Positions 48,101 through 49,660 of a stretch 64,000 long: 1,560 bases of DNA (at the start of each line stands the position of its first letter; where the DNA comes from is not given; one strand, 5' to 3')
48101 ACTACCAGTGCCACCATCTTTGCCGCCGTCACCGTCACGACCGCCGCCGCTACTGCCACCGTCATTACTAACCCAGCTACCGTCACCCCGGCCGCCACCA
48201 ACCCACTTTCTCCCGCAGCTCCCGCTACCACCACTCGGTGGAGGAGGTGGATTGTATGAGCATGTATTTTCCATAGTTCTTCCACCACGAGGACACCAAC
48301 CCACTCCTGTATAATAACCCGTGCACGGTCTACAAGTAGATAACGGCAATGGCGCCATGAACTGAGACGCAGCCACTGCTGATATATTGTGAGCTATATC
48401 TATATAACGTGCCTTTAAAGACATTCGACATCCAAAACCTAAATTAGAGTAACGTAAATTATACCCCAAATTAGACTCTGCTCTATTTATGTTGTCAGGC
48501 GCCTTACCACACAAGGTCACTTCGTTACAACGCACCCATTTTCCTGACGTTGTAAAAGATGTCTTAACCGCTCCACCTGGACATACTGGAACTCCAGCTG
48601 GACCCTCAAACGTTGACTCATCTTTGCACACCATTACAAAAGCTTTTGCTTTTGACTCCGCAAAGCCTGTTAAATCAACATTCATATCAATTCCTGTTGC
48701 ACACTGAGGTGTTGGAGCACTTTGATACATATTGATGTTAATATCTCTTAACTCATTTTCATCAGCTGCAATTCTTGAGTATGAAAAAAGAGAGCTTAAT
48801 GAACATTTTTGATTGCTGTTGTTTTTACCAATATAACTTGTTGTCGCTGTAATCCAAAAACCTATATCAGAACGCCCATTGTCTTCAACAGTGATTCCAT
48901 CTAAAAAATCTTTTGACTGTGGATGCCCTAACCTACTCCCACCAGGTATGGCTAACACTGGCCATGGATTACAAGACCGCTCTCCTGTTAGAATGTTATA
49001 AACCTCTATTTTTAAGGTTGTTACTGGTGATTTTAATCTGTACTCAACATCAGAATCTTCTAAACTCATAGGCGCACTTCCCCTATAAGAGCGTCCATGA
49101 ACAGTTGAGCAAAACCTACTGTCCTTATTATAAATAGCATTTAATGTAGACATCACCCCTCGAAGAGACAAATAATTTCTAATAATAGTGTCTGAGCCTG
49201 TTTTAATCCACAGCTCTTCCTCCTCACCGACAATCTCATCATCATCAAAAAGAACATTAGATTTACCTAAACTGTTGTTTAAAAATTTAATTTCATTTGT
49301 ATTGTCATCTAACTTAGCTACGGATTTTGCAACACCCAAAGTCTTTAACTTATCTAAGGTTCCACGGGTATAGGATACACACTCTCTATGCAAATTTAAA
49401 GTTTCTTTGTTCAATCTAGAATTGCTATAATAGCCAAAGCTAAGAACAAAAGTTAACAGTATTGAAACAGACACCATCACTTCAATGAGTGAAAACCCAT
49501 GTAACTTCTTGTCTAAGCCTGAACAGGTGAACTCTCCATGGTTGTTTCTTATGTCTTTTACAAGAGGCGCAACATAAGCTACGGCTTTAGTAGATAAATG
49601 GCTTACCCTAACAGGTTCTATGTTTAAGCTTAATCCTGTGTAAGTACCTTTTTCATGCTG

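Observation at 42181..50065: Three-unit tandem array of a pilin-like module in which every unit is disabled in a different way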

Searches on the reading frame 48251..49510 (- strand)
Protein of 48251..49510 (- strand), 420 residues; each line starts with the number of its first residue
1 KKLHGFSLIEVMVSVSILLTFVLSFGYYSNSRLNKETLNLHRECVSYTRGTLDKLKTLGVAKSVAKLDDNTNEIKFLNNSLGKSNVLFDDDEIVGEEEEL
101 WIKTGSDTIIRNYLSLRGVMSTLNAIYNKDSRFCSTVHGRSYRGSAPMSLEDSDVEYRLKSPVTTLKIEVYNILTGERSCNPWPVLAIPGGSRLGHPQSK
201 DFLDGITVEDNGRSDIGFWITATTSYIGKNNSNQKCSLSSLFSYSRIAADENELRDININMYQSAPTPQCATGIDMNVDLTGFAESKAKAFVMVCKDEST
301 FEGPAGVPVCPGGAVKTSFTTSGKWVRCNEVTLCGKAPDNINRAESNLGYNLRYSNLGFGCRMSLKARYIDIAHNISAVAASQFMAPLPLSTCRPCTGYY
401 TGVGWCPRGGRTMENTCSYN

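Call 23: search_protein_representatives(protein=window:48251-49510:-)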
Query: 420 residues. Proteins with E-value up to 0.001 (for the whole library): 86; up to 1e-10: 29; up to 1e-30: 9. The best 86 are listed.
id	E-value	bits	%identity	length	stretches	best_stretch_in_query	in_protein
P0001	7.3e-279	940.8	100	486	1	12-420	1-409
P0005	6.9e-80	285.4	39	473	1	1-418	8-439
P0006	8.2e-69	248.9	35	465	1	5-409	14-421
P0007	2.2e-59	217.8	36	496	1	4-420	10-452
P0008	1.1e-55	205.6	30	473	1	5-419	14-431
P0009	4.9e-53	197.0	33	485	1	1-418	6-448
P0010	4.8e-43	164.0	31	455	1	5-409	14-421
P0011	1.8e-34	135.8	30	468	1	3-406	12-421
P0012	3.4e-33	131.6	32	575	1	4-414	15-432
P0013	2.2e-27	112.4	30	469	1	2-378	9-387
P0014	2.6e-26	108.9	28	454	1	4-407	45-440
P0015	3.0e-26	108.7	32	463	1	115-409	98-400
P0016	4.3e-23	98.3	32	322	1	120-396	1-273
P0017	3.5e-21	92.0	27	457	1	5-406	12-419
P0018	3.0e-19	85.7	27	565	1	128-412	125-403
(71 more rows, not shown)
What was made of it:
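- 48017..49495 (-): Y2: mature prepilin-type protein (FSLIEV...) with a Gly/Asp-rich tail, plus the stop codon. 86 family representatives in the protein library (call 23).
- Tried and rejected: The exhaustive HMMER search was needed to find the Y family (call 23).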

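Call 25: find_encoding_contigs(protein=P0005, flank=8000, max_places=3)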
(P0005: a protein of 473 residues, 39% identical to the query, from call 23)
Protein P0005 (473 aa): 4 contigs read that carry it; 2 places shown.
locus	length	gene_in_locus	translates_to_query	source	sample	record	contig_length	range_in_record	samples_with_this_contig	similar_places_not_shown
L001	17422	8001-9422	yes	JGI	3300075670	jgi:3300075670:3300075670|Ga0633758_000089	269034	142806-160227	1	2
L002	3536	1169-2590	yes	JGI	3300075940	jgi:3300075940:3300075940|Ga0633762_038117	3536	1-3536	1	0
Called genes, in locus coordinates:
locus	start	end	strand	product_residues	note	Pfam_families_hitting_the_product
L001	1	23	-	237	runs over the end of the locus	PF00027:cNMP_binding, PF13545:HTH_Crp_2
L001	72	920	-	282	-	-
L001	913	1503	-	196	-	-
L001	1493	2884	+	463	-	-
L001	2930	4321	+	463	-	-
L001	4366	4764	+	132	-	-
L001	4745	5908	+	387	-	-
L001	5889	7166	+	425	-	PF13570:Beta-prop_ACSF4, PF13360:PQQ_2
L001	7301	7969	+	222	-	-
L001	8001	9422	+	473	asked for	-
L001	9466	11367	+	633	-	PF04116:FA_hydroxylase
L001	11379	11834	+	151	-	-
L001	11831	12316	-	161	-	PF02870:Methyltransf_1N, PF01035:DNA_binding_1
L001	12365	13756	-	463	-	PF00654:Voltage_CLC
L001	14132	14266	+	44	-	-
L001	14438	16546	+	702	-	-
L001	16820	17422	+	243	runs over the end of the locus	PF00069:Pkinase, PF07714:PK_Tyr_Ser-Thr, PF06293:Kdo (faint), PF03109:ABC1 (weak)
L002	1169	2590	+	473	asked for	-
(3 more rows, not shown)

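Call 26: find_encoding_contigs(protein=P0007, flank=8000, max_places=3)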
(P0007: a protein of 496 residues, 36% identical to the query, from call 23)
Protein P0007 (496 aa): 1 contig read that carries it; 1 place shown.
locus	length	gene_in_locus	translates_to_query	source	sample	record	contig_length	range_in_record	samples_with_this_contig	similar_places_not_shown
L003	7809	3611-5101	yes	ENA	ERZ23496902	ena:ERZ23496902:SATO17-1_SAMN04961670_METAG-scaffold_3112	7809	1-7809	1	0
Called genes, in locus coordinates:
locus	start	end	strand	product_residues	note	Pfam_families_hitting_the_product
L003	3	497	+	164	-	?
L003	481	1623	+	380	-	-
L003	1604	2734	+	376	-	-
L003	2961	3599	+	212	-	-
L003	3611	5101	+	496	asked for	PF07963:N_methyl (weak)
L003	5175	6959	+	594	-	-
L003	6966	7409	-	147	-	-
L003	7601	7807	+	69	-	?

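Call 68: search_protein_families(library=pfam, max_evalue=0.05, proteins=[L001:9466-11364:+, L003:5175-6956:+])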
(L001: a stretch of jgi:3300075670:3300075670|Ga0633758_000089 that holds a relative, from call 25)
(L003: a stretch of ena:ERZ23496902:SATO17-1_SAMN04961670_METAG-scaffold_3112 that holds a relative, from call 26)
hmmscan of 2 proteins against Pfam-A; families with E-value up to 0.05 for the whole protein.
L001:9466-11364:+ (633 aa): 2 families
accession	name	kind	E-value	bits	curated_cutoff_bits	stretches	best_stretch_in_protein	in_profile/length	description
PF04116.19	FA_hydroxylase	-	2.8e-19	70.3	31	1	138-285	2-131/132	Fatty acid hydroxylase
PF07963.17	N_methyl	-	0.00097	19.1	21.2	1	362-382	4-24/27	Prokaryotic N-terminal methylation motif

L003:5175-6956:+ (594 aa): 2 families
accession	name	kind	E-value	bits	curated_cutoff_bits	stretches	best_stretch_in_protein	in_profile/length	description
PF04116.19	FA_hydroxylase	-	6.5e-13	49.7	31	1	113-264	3-132/132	Fatty acid hydroxylase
PF07963.17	N_methyl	-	7.6e-06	25.7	21.2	1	323-346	2-25/27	Prokaryotic N-terminal methylation motif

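Call 70: list_cluster_members(proteins=[P0005, P0006, P0007, P0008, P0009, P0010, P0011, P0012, P0013, P0017])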
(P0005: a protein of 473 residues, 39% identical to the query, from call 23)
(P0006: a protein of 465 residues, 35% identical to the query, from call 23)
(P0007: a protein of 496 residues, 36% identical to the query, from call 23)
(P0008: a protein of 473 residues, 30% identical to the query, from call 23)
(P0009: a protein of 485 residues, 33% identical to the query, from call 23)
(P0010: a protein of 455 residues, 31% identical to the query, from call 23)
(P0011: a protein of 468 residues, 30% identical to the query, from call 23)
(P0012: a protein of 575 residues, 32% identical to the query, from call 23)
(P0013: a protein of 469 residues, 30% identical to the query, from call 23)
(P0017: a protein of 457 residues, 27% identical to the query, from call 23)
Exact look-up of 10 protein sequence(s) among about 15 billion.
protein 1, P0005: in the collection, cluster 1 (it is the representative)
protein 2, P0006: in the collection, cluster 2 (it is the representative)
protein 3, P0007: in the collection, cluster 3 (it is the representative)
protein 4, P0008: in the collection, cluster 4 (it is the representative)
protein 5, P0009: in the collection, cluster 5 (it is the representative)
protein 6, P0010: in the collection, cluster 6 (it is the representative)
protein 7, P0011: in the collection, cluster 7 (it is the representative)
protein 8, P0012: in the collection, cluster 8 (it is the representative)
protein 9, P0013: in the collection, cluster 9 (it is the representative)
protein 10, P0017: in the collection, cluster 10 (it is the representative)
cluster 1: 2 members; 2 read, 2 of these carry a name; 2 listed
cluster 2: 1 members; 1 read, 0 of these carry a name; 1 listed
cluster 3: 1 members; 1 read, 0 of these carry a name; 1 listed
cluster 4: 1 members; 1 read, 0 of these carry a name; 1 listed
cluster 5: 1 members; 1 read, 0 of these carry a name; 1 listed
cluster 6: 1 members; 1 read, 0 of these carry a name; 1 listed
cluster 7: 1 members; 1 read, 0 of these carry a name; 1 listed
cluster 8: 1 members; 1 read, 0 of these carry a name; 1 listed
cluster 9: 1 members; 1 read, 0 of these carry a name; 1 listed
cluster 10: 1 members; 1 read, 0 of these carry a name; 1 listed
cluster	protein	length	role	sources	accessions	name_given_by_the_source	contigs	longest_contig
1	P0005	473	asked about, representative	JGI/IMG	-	type II secretory pathway pseudopilin PulG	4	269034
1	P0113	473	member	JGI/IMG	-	type II secretory pathway pseudopilin PulG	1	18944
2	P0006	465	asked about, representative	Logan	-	-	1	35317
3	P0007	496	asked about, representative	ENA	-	-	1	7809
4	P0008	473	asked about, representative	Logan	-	-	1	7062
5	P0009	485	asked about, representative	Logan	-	-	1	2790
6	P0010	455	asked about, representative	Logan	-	-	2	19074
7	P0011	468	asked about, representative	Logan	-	-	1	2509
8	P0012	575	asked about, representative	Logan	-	-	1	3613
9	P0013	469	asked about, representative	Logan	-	-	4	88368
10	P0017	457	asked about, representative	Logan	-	-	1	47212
